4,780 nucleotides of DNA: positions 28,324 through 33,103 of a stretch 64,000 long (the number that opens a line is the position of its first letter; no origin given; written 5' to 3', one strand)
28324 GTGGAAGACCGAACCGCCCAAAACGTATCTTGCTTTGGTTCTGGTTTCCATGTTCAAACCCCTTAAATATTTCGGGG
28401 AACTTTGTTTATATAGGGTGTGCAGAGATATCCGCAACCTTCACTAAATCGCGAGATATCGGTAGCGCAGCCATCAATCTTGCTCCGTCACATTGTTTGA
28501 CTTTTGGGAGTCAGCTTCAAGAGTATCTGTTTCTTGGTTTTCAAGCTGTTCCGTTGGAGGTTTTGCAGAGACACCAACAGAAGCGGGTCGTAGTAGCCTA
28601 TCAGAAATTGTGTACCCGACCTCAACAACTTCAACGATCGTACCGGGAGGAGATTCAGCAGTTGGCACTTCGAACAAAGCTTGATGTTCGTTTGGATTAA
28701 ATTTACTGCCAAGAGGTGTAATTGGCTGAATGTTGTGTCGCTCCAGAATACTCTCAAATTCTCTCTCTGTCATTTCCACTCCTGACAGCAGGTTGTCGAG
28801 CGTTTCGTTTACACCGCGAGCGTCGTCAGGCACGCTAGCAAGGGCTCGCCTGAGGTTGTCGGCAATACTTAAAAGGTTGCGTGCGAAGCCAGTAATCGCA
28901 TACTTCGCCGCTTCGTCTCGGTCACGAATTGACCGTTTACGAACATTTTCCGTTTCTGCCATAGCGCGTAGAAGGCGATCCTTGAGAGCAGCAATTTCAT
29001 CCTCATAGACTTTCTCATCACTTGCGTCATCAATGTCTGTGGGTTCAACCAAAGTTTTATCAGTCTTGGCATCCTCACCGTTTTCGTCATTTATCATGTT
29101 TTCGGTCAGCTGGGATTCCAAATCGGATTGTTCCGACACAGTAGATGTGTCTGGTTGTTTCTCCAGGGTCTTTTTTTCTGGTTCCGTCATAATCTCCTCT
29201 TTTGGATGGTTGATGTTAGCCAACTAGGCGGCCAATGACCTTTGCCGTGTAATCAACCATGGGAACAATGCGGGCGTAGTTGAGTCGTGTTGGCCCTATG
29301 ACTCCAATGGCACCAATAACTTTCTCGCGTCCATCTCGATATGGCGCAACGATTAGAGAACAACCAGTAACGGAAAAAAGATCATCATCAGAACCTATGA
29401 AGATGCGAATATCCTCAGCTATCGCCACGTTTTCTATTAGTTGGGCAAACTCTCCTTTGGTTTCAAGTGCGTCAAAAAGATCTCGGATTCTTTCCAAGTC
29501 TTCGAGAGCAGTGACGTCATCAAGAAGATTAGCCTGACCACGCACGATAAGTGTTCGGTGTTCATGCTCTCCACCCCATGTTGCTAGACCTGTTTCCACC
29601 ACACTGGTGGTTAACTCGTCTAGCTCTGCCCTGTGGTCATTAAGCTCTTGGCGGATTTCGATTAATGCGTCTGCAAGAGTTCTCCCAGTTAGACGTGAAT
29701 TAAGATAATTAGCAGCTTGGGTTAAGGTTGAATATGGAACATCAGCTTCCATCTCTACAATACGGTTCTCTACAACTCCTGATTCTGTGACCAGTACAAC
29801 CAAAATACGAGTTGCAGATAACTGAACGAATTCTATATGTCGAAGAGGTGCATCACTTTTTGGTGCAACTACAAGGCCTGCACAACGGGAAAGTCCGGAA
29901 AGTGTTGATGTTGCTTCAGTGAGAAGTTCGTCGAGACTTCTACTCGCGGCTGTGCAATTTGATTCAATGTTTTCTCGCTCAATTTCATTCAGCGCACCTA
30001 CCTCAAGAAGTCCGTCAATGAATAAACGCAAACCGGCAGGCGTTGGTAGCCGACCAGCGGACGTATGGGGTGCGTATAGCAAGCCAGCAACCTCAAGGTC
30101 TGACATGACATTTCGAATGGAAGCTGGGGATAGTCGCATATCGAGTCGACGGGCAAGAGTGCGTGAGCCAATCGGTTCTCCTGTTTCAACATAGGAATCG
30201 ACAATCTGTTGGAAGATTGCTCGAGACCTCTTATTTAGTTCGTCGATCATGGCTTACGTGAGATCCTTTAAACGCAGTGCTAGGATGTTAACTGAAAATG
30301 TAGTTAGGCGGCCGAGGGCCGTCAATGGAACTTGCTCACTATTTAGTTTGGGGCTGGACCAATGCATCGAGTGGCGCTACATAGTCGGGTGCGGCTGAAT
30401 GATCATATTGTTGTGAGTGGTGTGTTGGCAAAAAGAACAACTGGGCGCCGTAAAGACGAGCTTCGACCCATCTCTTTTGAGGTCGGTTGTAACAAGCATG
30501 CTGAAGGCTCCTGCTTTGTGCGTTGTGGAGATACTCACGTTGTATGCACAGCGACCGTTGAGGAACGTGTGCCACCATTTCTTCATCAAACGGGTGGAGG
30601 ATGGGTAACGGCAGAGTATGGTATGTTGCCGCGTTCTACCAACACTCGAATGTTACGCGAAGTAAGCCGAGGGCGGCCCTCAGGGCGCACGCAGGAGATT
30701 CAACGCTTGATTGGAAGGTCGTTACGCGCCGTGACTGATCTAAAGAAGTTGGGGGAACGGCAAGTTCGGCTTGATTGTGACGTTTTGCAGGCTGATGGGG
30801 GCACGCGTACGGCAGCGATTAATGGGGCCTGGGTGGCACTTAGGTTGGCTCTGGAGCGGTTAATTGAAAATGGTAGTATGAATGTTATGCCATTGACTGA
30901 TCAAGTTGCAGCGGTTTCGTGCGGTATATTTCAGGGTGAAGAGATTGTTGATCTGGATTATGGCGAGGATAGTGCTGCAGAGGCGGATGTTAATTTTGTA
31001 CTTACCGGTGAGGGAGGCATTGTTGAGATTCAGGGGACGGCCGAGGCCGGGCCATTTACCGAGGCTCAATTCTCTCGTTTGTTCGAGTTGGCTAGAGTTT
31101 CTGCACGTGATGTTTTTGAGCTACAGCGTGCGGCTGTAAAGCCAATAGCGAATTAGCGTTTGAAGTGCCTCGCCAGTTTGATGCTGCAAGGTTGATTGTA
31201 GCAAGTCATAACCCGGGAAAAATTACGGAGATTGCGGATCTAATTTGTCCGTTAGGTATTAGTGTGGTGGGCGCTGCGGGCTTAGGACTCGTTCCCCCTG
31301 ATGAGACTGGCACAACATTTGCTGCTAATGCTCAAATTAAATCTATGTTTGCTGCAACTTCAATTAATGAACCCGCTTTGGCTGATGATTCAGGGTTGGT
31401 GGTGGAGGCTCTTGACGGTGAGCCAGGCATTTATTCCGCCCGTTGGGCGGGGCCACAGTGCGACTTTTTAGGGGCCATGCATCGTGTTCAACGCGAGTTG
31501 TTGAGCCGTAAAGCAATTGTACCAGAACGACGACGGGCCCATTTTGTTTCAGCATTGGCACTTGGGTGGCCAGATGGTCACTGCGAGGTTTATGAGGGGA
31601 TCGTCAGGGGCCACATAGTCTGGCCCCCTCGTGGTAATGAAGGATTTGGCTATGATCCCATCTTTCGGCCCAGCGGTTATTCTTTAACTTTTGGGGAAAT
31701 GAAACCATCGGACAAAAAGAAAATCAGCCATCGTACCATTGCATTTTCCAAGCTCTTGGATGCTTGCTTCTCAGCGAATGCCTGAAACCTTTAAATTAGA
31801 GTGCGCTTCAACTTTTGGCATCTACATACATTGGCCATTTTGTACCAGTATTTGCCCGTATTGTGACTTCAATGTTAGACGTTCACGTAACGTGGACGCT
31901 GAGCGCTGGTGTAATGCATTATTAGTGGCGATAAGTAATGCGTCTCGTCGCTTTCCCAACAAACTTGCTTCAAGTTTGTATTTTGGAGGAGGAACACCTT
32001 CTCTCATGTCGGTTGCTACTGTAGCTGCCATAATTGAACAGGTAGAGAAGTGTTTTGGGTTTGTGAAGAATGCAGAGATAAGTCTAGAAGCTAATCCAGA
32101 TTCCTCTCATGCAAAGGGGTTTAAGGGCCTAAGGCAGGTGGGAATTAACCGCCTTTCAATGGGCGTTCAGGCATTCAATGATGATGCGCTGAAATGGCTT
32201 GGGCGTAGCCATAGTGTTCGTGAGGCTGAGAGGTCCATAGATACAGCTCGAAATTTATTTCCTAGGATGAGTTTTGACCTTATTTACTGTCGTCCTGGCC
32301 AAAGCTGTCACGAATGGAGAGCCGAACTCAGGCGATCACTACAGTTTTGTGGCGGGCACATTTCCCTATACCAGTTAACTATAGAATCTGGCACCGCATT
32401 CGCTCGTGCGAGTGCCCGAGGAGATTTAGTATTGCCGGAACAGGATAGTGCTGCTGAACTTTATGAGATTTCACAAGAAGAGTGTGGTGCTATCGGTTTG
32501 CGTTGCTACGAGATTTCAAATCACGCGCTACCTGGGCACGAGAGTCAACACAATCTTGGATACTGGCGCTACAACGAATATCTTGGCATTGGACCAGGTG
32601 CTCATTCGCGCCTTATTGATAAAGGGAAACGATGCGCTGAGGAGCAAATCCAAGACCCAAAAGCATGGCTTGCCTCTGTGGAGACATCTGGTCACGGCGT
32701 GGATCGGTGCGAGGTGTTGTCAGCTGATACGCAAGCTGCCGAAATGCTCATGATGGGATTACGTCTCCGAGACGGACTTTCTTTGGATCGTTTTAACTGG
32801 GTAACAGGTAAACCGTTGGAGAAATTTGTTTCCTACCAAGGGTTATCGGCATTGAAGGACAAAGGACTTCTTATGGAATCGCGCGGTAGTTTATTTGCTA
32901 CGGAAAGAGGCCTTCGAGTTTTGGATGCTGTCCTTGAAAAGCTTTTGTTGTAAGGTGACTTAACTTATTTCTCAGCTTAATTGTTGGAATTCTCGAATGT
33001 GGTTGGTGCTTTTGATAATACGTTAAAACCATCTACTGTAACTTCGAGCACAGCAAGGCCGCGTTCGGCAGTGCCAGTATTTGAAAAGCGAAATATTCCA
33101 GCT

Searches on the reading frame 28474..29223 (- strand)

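Call 22: search_protein_families(library=pfam, proteins=[window:28474-29223:-], max_evalue=0.00001)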
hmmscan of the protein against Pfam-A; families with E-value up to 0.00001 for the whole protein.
window:28474-29223:- (249 aa): 1 family
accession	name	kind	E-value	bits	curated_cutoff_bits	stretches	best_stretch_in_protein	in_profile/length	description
PF01025.24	GrpE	-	1.3e-49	168.5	25.8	1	66-219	22-164/165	GrpE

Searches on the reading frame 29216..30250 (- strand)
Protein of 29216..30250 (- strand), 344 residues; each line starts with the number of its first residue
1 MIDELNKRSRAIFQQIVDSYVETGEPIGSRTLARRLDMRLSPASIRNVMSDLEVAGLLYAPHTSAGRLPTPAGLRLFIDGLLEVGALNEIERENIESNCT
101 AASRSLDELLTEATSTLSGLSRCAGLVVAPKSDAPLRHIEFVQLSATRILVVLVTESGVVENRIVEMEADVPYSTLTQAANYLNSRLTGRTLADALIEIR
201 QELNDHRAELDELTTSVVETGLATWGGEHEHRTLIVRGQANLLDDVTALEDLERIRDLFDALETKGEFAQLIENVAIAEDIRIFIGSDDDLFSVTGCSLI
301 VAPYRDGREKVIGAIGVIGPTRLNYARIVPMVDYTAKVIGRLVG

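Call 22: search_protein_families(library=pfam, proteins=[window:29216-30250:-], max_evalue=0.00001)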
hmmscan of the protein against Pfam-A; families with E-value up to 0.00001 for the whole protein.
window:29216-30250:- (344 aa): 1 family
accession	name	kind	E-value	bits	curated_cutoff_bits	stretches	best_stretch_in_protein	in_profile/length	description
PF01628.27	HrcA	-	2.3e-61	207.9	22.2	1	107-329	1-215/215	HrcA protein C terminal domain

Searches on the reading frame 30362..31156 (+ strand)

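Call 22: search_protein_families(library=pfam, proteins=[window:30362-31156:+], max_evalue=0.00001)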
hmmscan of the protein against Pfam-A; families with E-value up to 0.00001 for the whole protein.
window:30362-31156:+ (264 aa): 2 families
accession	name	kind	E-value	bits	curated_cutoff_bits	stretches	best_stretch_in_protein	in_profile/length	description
PF01138.27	RNase_PH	-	7.3e-32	111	25.5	1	33-163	1-127/130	3' exoribonuclease family, domain 1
PF03725.20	RNase_PH_C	-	3.9e-14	52.8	20.8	1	180-245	1-65/67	3' exoribonuclease family, domain 2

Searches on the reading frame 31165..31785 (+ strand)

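Call 22: search_protein_families(library=pfam, proteins=[window:31165-31785:+], max_evalue=0.00001)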
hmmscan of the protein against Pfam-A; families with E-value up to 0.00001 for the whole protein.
window:31165-31785:+ (206 aa): 1 family
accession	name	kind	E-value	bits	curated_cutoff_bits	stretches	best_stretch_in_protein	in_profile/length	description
PF01725.21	Ham1p_like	-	1.8e-55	188.2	22.5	1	10-199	1-185/186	Ham1 family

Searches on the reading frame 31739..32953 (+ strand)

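Call 22: search_protein_families(library=pfam, proteins=[window:31739-32953:+], max_evalue=0.00001)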
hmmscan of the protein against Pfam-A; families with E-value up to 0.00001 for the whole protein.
window:31739-32953:+ (404 aa): 2 families
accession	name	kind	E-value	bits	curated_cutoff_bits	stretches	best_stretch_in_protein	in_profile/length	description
PF04055.27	Radical_SAM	-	4.8e-18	66.3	29.5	1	29-193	1-159/166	Radical SAM superfamily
PF06969.22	HemN_C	-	6.8e-14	52.1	24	1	327-393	1-66/67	HemN C-terminal domain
